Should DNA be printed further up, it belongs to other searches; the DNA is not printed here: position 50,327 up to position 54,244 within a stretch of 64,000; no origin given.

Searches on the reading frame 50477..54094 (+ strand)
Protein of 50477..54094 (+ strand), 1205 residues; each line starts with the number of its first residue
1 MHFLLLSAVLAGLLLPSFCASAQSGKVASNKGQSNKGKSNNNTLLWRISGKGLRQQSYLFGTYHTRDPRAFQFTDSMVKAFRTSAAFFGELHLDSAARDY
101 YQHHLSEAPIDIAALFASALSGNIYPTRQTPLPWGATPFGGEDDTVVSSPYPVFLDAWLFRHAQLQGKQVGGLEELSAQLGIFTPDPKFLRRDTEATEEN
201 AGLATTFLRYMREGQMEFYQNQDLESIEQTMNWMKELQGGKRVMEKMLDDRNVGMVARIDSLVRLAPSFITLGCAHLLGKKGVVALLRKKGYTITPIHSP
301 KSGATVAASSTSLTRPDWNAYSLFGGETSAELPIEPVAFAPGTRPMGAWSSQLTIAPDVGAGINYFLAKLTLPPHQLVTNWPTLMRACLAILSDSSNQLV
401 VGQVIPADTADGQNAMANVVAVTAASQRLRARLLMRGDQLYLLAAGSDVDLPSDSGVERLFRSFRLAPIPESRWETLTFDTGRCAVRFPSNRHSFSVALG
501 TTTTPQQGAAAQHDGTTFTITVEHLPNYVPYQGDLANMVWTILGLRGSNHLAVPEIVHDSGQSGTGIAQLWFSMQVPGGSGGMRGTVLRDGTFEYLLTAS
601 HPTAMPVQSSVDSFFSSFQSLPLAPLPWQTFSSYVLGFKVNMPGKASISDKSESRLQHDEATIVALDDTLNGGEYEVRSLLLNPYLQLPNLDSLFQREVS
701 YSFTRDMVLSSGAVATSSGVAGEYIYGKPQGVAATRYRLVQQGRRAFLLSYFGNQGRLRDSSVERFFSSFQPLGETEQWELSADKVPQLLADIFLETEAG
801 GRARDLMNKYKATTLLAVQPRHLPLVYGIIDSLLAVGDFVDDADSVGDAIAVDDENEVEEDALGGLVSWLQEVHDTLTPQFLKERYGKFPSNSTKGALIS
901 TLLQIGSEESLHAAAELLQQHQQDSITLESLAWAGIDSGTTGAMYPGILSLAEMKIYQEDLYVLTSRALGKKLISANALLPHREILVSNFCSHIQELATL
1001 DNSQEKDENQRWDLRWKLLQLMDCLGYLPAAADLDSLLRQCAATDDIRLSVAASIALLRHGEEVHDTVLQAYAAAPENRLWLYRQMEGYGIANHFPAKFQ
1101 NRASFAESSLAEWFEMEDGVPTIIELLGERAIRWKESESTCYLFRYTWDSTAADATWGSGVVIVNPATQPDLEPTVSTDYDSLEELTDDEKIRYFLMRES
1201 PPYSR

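Call 5: search_protein_families(library=pfam, proteins=[window:50477-54094:+], max_evalue=0.01)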
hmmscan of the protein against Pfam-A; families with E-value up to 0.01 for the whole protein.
window:50477-54094:+ (1205 aa): 1 family
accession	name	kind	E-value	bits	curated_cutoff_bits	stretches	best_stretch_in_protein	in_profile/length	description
PF01963.22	TraB_PrgY_gumN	-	1.8e-29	103.8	26.8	2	153-296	125-263/263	TraB/PrgY/gumN family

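Call 6: search_protein_families(library=ncbifam, proteins=[window:50477-54094:+], max_evalue=0.01)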
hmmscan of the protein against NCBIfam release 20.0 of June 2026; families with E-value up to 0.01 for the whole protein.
window:50477-54094:+ (1205 aa): 0 families
